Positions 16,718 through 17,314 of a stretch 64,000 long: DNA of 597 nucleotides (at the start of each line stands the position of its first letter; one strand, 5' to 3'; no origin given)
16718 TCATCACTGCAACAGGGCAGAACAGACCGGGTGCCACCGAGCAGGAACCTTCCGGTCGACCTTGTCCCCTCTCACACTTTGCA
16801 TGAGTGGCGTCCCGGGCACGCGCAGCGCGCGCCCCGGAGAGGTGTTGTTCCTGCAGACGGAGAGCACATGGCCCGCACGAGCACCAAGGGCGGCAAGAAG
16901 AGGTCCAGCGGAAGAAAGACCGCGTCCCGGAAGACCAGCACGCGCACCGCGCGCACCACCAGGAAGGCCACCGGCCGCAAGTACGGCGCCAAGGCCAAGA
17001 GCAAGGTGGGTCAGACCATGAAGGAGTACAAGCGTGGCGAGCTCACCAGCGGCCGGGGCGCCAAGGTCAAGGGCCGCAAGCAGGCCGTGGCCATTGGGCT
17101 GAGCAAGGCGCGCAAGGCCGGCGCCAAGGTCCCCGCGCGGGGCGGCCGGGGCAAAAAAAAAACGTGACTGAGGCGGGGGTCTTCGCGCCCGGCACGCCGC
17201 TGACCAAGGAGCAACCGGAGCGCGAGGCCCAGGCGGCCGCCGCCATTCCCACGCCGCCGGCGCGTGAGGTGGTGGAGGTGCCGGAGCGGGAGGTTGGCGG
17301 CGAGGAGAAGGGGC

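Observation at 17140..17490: A10 slippery run (A_AAA_AAA) at the 3' end of a Lys-rich basic protein gene would fuse it by -1 frameshift to a downstream ORF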

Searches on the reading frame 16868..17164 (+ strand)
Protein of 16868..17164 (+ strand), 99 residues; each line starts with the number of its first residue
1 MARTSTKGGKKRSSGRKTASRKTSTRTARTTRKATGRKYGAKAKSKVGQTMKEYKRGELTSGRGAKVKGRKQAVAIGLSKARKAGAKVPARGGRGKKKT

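Call 3: search_protein_families(library=pfam, proteins=[window:16868-17164:+], max_evalue=1)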
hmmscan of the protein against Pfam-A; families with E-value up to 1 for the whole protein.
window:16868-17164:+ (99 aa): 1 family
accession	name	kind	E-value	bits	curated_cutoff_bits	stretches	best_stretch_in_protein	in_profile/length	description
PF20106.4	DUF6496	-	1.4e-15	57.8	24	1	38-90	1-56/58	Family of unknown function (DUF6496)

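Call 4: search_protein_families(library=ncbifam, proteins=[window:16868-17164:+], max_evalue=1)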
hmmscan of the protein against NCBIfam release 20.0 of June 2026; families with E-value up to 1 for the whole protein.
window:16868-17164:+ (99 aa): 0 families

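Call 8: find_homologous_proteins(query=window:16868-17164:+, max_evalue=0.001)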
Query window:16868-17164:+ (99 aa): 448 proteins with E <= 0.001 among 526 candidates; the best 120 are listed.
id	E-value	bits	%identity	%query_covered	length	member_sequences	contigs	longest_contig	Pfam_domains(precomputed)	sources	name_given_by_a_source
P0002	1.7e-45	171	100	100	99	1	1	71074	PF20106.5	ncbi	ncbi:MAG: DUF6496 domain-containing protein [Myxococcota bacterium]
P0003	7.8e-15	73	67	88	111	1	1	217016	PF20106.5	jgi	jgi:hypothetical protein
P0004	1.1e-14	73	68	65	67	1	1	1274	PF20106.5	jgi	jgi:Family of unknown function (DUF6496)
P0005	7.4e-14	70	61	84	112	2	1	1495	PF20106.5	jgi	-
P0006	1.0e-13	69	74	61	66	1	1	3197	PF20106.5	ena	-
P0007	1.2e-13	69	71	56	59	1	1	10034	PF20106.5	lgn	-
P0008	2.0e-13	68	62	64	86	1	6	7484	PF20106.5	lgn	-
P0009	3.8e-13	68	60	88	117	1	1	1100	PF20106.5,PF07382.17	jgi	jgi:hypothetical protein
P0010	1.3e-12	66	65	58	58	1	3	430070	PF20106.5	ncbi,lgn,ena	-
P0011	1.3e-12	66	72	55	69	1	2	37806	PF20106.5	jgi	jgi:hypothetical protein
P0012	1.5e-12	66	75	55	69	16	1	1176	PF20106.5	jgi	jgi:hypothetical protein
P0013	2.8e-12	65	77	53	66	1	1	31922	PF20106.5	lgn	-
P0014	2.8e-12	65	70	55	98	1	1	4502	PF20106.5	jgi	jgi:uncharacterized protein DUF6496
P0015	3.3e-12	65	66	54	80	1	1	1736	PF20106.5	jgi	jgi:hypothetical protein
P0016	3.3e-12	65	75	55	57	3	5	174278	PF20106.5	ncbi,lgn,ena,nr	ncbi:MAG TPA: DUF6496 domain-containing protein [Deltaproteobacteria bacterium]|nr:DUF6496 domain-co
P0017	3.4e-12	65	70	56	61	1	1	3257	PF20106.5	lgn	-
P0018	3.4e-12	65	68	56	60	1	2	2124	PF20106.5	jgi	jgi:Family of unknown function (DUF6496)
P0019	4.3e-12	64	67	58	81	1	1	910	PF20106.5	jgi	jgi:hypothetical protein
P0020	4.4e-12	64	67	63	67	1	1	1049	PF20106.5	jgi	-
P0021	4.7e-12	64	75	56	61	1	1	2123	PF20106.5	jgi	jgi:hypothetical protein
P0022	4.7e-12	64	76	54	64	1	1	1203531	PF20106.5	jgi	jgi:hypothetical protein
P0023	5.0e-12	64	72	58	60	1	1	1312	PF20106.5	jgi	jgi:hypothetical protein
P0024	5.9e-12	64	67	62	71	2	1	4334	PF20106.5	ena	-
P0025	7.1e-12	64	71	56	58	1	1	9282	PF20106.5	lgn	-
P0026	7.2e-12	64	71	55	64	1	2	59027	PF20106.5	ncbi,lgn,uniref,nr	ncbi:DUF6496 domain-containing protein [Ideonella sp.]|uniref:DUF6496 domain-containing protein n=1 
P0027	7.7e-12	63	75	55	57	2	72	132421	PF20106.5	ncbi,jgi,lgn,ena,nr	ncbi:MAG: hypothetical protein BWZ01_03038 [Deltaproteobacteria bacterium ADurb.BinA179]|nr:MAG: hyp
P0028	8.5e-12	63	73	55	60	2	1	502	PF20106.5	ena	-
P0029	8.5e-12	63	68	57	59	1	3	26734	PF20106.5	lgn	-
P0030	8.6e-12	63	73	56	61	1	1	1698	PF20106.5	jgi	jgi:hypothetical protein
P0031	8.7e-12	63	71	55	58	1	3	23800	PF20106.5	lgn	-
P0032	8.8e-12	63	67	58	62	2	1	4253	PF20106.5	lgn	-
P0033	1.0e-11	63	73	55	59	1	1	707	PF20106.5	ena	-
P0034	1.0e-11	63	75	53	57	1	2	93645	PF20106.5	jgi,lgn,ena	jgi:hypothetical protein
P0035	1.1e-11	63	73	56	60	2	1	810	PF20106.5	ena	-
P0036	1.2e-11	63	67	63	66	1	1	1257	PF20106.5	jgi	jgi:hypothetical protein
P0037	1.2e-11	63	73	53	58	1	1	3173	PF20106.5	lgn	-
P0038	1.4e-11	63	70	57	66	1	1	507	PF20106.5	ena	-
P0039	1.8e-11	62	68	57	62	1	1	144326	PF20106.5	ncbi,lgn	-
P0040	1.8e-11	62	71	55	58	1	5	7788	PF20106.5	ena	-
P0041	1.9e-11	62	73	56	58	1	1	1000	PF20106.5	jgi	-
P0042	2.0e-11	62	71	53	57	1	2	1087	PF20106.5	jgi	jgi:hypothetical protein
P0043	2.0e-11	62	74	53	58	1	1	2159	PF20106.5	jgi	jgi:hypothetical protein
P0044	2.2e-11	62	67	63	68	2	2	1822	PF20106.5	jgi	jgi:hypothetical protein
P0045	2.5e-11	62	74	54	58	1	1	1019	PF20106.5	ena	-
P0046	2.5e-11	62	63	63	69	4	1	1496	PF20106.5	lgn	-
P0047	2.6e-11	62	62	60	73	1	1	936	PF20106.5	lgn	-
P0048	2.9e-11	62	74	53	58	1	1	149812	PF20106.5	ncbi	-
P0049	3.0e-11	62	73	55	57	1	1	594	PF20106.5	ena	-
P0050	3.2e-11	61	71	55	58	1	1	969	PF20106.5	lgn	-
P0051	3.2e-11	61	70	56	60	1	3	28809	PF20106.5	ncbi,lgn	-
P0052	3.4e-11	61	71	55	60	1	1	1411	PF20106.5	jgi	-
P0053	3.9e-11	61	67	55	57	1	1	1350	PF20106.5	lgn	-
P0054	3.9e-11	61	74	53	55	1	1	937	PF20106.5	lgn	-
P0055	4.1e-11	61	69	55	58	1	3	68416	PF20106.5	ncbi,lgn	-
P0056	4.4e-11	61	70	57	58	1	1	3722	PF20106.5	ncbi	-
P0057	4.8e-11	61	71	53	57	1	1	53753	PF20106.5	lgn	-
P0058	5.1e-11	61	62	58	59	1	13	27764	PF20106.5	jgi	jgi:hypothetical protein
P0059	5.1e-11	61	74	53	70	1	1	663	PF20106.5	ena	-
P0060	5.5e-11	61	68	54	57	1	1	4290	PF20106.5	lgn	-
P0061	5.5e-11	61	62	61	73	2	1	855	PF20106.5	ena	-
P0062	6.0e-11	61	63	63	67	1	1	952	PF20106.5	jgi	-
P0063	6.2e-11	61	70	56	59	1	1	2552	PF20106.5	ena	-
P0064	6.4e-11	61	71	56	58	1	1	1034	PF20106.5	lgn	-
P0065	6.5e-11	60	69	55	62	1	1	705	PF20106.5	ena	-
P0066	6.6e-11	60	66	58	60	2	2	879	PF20106.5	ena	-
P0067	7.0e-11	60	62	61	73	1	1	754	PF20106.5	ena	-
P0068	7.1e-11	60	64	58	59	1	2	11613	PF20106.5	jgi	jgi:hypothetical protein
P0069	9.0e-11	60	64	56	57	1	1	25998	PF20106.5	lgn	-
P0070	9.2e-11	60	63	52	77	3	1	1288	PF20106.5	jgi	jgi:predicted transcriptional regulator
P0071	9.5e-11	60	74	54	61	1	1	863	PF20106.5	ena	-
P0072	9.6e-11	60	74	53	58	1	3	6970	PF20106.5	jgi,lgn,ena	-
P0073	9.9e-11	60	63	60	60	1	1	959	PF20106.5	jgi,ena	-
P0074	1.0e-10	60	73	52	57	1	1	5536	PF20106.5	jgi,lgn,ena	-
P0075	1.0e-10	60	72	53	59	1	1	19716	PF20106.5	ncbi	-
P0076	1.0e-10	60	56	80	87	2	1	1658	PF20106.5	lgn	-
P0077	1.0e-10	60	66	51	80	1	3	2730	PF20106.5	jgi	jgi:hypothetical protein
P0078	1.0e-10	60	64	55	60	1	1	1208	PF20106.5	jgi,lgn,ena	-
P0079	1.0e-10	60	64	54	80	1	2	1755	PF20106.5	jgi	jgi:hypothetical protein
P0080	1.0e-10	60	71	56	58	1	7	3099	PF20106.5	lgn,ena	-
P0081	1.1e-10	60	69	63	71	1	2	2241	PF20106.5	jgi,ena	-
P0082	1.2e-10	60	66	58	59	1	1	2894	PF20106.5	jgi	jgi:hypothetical protein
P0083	1.3e-10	60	70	56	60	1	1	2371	PF20106.5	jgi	jgi:hypothetical protein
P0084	1.4e-10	59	55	83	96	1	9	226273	PF20106.5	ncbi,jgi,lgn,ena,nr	ncbi:MAG: hypothetical protein CXZ00_11625 [Acidobacteria bacterium]|nr:MAG: hypothetical protein CX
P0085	1.4e-10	59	67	54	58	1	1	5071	PF20106.5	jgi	jgi:hypothetical protein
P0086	1.5e-10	59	70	51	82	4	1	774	PF20106.5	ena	-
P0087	1.5e-10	59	64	58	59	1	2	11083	PF20106.5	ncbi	-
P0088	1.6e-10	59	58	65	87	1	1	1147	PF20106.5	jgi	jgi:hypothetical protein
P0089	1.6e-10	59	64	56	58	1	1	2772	PF20106.5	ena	-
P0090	1.6e-10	59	62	60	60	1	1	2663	PF20106.5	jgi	jgi:hypothetical protein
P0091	1.6e-10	59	60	58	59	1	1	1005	PF20106.5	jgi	jgi:hypothetical protein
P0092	1.7e-10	59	63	63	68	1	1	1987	PF20106.5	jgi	jgi:hypothetical protein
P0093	1.7e-10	59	68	56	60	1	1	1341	PF20106.5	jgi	jgi:hypothetical protein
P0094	1.8e-10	59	68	54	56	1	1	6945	PF20106.5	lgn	-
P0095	1.8e-10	59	70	53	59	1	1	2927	PF20106.5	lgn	-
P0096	1.9e-10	59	70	54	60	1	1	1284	PF20106.5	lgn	-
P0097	1.9e-10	59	69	55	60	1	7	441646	PF20106.5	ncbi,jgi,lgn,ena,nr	ncbi:hypothetical protein IRY61_00265 [Candidatus Saccharibacteria bacterium]|nr:hypothetical protei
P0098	1.9e-10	59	70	54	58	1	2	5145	PF20106.5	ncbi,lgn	-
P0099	1.9e-10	59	61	57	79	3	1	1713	PF20106.5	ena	-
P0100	2.0e-10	59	74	53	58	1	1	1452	PF20106.5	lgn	-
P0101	2.0e-10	59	70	53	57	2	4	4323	PF20106.5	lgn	-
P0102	2.2e-10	59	72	57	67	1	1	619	PF20106.5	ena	-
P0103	2.2e-10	59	55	75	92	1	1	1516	PF20106.5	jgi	jgi:hypothetical protein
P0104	2.2e-10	59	68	56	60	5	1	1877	PF20106.5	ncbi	-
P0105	2.2e-10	59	67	55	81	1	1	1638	PF20106.5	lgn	-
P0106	2.2e-10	59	71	55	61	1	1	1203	PF20106.5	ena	-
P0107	2.4e-10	59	70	53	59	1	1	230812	PF20106.5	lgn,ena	-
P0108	2.4e-10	59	73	53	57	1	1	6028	PF20106.5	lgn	-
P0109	2.4e-10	59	68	56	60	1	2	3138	PF20106.5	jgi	-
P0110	2.5e-10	59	66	58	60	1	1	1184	PF20106.5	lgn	-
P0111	2.5e-10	59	71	52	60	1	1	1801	PF20106.5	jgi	-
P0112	2.5e-10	59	72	53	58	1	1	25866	PF20106.5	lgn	-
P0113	2.6e-10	59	59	69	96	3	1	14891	PF20106.5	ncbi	ncbi:MAG: DUF6496 domain-containing protein, partial [Gemmatimonadaceae bacterium]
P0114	2.7e-10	58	72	54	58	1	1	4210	PF20106.5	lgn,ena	-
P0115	2.8e-10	58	68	60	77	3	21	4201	PF20106.5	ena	-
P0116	2.8e-10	58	66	56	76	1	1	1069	PF20106.5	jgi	jgi:hypothetical protein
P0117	2.8e-10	58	68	54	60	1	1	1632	PF20106.5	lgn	-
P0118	3.3e-10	58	57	54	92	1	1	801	PF20106.5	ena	-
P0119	3.3e-10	58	72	53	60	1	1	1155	PF20106.5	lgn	-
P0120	3.3e-10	58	66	61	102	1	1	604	PF20106.5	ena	-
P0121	3.4e-10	58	70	51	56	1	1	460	PF20106.5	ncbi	-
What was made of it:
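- On Programmed transcriptional slippage site (Tth dnaX, mxiE, tssM1): The 120 listed of 448 DUF6496 hits are 55-117 aa (call 8).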

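Call 10: find_encoding_contigs(protein=P0003, flank=4000, max_places=3)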
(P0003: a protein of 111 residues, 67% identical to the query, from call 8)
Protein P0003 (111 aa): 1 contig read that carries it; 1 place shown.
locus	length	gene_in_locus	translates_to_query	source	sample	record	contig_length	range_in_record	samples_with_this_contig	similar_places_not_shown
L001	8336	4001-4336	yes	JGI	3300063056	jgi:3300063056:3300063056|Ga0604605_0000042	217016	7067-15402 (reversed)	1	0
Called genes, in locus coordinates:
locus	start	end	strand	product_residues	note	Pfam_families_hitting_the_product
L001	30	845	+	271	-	PF01135:PCMT, PF00398:RrnaAD (weak), PF13649:Methyltransf_25 (weak)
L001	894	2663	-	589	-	PF00884:Sulfatase (faint)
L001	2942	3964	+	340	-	PF00561:Abhydrolase_1, PF12146:Hydrolase_4, PF12697:Abhydrolase_6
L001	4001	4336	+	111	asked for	PF20106:DUF6496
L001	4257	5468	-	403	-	-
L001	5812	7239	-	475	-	PF19676:DUF6178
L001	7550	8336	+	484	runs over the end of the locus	PF12740:PETase (faint), PF03403:PAF-AH_p_II (weak), PF01738:DLH (weak)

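Call 20: find_related_loci(query=A1, collection=genome_contigs, flank=1500)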
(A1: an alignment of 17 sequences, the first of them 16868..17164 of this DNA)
Query A1 (99 aa) in genome_contigs; peptide patterns used: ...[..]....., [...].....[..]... (x = any residue, [..] = any of these).
600 stretches matched a pattern (row limit reached: there are more); 522 encode a relative of the query (tblastn E <= 1e-3); the best 80 are kept; 80 distinct loci.
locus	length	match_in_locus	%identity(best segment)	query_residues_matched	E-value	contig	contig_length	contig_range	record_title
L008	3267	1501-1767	55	10-90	1e-19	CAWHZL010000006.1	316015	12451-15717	MAG: Candidatus Eremiobacteraeota bacterium isolate MFD04463.bin.1.211 genome assembly, contig: contig_13480, whole geno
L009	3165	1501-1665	69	34-88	3e-19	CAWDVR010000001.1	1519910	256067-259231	MAG: uncultured Acidobacteriota bacterium isolate MFD05747.bin.1.28 genome assembly, contig: contig_11563, whole genome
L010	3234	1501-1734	59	12-89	2e-18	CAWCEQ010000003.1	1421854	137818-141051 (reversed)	MAG: Candidatus Eremiobacteraeota bacterium isolate MFD09495.bin.1.27 genome assembly, contig: contig_563, whole genome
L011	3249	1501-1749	57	10-85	4e-18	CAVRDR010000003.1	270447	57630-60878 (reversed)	MAG: Candidatus Eremiobacteraeota bacterium isolate MFD03399.bin.1.137 genome assembly, contig: contig_17832, whole geno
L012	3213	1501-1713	60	10-90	5e-18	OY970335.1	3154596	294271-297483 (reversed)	MAG: Candidatus Eremiobacteraeota bacterium isolate MFD10064.bin.c.2 genome assembly, chromosome: 1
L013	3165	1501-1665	71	36-89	2e-17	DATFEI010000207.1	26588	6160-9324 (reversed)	MAG TPA_asm: Burkholderiales bacterium isolate SMAG_U8603 k141_484333, whole genome shotgun sequence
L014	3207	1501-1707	55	9-90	8e-18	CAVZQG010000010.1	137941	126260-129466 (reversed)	MAG: Candidatus Eremiobacteraeota bacterium isolate MFD09603.bin.2.218 genome assembly, contig: contig_3173, whole genom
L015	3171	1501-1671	68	34-89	2e-17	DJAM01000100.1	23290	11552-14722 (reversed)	MAG TPA_asm: Coxiellaceae bacterium UBA6002 UBA6002_contig_1776, whole genome shotgun sequence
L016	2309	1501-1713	51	22-89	4e-17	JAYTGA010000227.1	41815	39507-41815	MAG: Segetibacter sp. isolate GFS_2231 GFS_2231_226, whole genome shotgun sequence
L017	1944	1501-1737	53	17-96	5e-17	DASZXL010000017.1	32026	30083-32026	MAG TPA_asm: Candidatus Paceibacterota bacterium isolate SMAG_U6182 k141_775291, whole genome shotgun sequence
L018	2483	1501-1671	68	36-91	9e-17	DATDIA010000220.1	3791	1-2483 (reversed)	MAG TPA_asm: Candidatus Cybelea sp. isolate SMAG_U292 k141_310205, whole genome shotgun sequence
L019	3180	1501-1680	63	30-88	9e-17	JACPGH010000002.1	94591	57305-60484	MAG: Candidatus Kaiserbacteria bacterium isolate NC_groundwater_382_Ag_B-0.1um_55_18 GD18-4_B1_scaffold_437366, whole ge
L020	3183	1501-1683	66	32-91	7e-17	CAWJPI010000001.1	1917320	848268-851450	MAG: Candidatus Eremiobacteraeota bacterium isolate MFD04463.bin.2.207 genome assembly, contig: contig_13468, whole geno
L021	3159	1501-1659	70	38-89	1e-16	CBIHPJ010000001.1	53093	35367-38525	MAG TPA_asm: uncultured Myxococcales bacterium isolate SRR18156209_binner23_Refined_20 genome assembly, contig: ERZ27336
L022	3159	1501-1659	68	38-89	1e-16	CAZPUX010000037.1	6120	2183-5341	MAG TPA_asm: uncultured Candidatus Saccharibacteria bacterium isolate SRP193066_co2_430 genome assembly, contig: NODE_66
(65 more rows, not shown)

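Call 52: search_solved_structures(query=window:16868-17164:+, max_evalue=1)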
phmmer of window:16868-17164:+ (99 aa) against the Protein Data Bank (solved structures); distinct sequences matched with E-value up to 1: 0.

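Call 54: search_protein_families(library=phrogs, proteins=[window:16868-17164:+], max_evalue=0.1)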
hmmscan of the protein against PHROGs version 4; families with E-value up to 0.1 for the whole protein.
window:16868-17164:+ (99 aa): 3 families
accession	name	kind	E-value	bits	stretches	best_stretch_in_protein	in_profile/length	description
phrog_2423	-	unknown function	0.00061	20.7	1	68-88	24-44/52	-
phrog_21798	-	unknown function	0.035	15.5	1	28-75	10-53/76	-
phrog_26909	-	head and packaging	0.09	14.3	0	24-56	62-94/99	virion structural protein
